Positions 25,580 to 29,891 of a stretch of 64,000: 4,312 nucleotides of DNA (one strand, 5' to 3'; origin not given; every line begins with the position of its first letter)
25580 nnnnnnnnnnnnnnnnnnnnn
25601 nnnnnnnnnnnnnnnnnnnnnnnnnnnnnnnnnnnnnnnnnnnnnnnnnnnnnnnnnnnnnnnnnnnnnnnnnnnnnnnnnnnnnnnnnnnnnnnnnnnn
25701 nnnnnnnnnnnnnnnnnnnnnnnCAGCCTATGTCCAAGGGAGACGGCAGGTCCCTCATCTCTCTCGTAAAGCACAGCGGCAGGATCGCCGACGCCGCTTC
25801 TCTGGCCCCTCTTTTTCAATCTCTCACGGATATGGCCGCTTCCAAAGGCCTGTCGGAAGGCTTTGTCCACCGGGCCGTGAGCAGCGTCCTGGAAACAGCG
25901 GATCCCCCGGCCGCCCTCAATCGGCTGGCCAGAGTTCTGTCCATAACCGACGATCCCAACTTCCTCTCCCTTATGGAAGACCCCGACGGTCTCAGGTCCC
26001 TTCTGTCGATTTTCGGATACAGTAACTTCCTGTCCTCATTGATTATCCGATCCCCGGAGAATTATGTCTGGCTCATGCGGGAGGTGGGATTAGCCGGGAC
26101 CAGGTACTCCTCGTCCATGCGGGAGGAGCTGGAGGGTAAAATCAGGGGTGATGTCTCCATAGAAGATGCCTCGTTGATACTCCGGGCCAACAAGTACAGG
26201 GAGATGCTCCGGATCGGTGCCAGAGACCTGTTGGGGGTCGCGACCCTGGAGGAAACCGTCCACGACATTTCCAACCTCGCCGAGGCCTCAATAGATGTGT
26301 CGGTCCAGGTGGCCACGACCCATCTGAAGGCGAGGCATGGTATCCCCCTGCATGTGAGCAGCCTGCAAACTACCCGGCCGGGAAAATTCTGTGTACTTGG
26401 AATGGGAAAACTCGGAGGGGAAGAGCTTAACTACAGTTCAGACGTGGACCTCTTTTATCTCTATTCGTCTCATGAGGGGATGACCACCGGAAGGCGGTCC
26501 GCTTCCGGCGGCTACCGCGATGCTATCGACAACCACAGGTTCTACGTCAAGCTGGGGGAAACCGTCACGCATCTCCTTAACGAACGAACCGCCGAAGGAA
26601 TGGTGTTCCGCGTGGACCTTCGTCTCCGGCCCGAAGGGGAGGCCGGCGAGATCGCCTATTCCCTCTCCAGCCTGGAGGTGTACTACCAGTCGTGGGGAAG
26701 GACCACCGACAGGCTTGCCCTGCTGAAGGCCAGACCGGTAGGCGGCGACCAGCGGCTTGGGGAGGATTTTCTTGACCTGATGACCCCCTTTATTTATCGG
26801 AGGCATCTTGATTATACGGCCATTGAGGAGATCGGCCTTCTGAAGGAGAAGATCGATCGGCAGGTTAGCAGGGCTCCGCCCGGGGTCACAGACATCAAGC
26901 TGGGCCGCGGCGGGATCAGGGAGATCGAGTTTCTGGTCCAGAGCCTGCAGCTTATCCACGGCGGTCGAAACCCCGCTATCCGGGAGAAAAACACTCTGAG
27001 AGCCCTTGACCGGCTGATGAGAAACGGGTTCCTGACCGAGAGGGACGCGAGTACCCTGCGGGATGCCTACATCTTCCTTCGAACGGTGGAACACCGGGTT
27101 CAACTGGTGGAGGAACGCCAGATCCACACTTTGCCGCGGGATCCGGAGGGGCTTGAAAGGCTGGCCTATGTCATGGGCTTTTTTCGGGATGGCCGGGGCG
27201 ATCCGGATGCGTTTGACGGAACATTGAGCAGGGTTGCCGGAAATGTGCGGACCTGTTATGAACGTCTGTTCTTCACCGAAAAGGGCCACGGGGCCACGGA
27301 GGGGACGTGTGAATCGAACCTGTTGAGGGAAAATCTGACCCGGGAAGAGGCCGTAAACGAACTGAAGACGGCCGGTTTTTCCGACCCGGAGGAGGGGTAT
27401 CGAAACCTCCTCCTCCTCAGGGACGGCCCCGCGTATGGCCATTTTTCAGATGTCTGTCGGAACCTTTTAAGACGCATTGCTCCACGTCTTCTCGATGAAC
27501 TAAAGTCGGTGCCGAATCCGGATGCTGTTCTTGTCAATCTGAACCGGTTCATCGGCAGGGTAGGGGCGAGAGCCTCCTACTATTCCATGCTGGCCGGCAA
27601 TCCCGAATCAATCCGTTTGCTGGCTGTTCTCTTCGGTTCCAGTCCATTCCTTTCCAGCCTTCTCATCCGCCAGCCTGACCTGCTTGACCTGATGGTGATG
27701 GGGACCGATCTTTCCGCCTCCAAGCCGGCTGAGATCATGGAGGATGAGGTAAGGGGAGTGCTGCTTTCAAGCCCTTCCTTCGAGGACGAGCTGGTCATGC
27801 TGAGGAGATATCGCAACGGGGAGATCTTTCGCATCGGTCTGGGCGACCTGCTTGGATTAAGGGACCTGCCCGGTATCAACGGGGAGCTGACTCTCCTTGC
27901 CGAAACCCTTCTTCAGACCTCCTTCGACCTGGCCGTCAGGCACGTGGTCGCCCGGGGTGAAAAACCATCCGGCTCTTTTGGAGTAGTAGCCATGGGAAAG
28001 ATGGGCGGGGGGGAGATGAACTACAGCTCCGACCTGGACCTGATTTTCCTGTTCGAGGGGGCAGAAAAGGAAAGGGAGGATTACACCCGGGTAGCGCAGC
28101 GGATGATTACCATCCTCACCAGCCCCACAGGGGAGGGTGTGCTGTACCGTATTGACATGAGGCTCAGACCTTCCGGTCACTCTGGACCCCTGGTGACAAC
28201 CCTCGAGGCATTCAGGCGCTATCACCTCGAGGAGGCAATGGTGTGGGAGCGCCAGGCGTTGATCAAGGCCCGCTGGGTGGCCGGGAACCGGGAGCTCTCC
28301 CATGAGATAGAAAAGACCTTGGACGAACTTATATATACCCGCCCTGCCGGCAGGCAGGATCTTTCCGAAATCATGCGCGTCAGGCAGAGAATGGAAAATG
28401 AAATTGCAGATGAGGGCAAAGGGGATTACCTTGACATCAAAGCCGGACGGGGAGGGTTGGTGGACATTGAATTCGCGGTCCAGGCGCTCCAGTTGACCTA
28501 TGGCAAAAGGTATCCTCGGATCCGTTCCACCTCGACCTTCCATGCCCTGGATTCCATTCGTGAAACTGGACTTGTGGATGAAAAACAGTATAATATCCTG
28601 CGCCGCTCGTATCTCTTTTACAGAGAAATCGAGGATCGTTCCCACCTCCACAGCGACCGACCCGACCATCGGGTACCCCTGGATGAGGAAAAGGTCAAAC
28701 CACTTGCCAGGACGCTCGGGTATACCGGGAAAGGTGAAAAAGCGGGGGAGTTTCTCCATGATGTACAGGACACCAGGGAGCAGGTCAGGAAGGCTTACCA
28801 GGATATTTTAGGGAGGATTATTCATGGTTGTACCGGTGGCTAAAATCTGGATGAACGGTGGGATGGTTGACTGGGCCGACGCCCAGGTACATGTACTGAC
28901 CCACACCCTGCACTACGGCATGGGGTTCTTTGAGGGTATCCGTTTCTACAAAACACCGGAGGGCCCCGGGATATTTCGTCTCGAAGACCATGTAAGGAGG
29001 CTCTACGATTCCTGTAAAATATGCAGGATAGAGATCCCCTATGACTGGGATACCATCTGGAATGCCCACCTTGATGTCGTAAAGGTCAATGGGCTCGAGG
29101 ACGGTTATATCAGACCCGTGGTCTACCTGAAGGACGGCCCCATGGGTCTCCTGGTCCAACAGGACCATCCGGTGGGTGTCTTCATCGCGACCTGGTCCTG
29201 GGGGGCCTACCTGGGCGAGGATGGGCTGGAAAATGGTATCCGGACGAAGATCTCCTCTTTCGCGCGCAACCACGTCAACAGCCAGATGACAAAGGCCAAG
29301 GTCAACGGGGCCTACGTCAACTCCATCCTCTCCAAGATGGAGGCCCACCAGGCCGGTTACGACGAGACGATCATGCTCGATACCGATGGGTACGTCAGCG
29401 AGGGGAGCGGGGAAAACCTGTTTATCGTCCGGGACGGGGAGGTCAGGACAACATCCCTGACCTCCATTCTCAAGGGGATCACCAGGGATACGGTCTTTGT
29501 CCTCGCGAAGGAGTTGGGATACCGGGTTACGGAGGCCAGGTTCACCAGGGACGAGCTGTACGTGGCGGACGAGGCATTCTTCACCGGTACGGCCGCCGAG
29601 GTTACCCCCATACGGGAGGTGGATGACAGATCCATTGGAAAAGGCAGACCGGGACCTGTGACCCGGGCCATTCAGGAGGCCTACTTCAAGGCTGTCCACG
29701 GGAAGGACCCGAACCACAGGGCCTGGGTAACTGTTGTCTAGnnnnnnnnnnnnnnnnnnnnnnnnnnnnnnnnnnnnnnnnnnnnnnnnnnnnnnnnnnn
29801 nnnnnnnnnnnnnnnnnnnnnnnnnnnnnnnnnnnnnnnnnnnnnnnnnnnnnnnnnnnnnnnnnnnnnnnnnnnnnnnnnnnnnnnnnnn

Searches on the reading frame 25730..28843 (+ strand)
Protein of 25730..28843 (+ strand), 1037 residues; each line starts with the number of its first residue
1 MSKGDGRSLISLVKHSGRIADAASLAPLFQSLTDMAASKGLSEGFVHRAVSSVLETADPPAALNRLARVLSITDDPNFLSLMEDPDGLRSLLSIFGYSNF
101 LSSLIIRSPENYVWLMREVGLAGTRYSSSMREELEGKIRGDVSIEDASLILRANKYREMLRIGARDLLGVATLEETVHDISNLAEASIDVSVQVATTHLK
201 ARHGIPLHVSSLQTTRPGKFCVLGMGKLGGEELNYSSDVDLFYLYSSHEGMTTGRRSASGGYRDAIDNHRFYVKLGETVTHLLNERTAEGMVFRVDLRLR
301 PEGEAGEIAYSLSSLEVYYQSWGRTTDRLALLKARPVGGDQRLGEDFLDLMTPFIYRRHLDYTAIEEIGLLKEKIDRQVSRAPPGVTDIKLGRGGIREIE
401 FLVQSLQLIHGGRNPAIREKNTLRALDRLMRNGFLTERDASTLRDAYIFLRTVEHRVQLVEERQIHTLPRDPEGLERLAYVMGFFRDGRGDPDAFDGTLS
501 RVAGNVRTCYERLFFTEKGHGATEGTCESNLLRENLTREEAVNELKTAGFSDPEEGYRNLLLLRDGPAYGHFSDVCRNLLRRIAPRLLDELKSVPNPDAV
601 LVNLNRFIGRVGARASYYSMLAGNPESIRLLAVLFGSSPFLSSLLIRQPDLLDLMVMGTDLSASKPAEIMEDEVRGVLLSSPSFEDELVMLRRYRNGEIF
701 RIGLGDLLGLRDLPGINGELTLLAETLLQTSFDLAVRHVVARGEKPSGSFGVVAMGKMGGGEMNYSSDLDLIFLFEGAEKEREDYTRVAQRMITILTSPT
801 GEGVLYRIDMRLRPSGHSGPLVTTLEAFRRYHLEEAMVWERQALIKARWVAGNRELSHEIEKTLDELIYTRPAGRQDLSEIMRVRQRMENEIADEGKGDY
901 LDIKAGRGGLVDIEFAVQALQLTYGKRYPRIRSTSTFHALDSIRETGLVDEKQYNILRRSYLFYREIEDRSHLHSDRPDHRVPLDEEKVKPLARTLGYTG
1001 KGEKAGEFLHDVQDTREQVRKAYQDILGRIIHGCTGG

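Call 62: search_protein_families(library=pfam, proteins=[window:25730-28843:+], max_evalue=0.00001)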
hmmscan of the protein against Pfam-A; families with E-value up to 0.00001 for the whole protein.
window:25730-28843:+ (1037 aa): 3 families
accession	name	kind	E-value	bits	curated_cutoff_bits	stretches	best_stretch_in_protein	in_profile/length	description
PF03710.21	GlnE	-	1.6e-125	418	24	2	631-861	4-250/252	Glutamate-ammonia ligase adenylyltransferase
PF08335.16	GlnD_UR_UTase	-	4e-56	189.4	21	2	371-514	3-141/141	GlnD PII-uridylyltransferase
PF10335.14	DUF294_C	-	9.9e-07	29.1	22.5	0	389-461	36-103/145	Putative nucleotidyltransferase substrate binding domain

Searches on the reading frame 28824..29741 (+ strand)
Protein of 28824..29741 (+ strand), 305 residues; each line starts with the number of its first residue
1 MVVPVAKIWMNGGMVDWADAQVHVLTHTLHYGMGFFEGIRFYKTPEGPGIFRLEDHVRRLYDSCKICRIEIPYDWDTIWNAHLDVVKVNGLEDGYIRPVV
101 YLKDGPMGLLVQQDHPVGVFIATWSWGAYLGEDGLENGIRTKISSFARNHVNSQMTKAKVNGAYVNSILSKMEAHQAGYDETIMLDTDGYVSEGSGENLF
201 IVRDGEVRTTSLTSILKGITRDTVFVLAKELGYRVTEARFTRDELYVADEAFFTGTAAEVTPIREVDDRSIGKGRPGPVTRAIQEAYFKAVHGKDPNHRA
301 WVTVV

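Call 62: search_protein_families(library=pfam, proteins=[window:28824-29741:+], max_evalue=0.00001)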
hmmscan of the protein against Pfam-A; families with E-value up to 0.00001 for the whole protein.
window:28824-29741:+ (305 aa): 1 family
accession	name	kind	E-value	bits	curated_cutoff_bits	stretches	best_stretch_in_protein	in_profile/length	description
PF01063.24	Aminotran_4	-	4.3e-53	180.9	28.5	1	34-266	1-223/223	Amino-transferase class IV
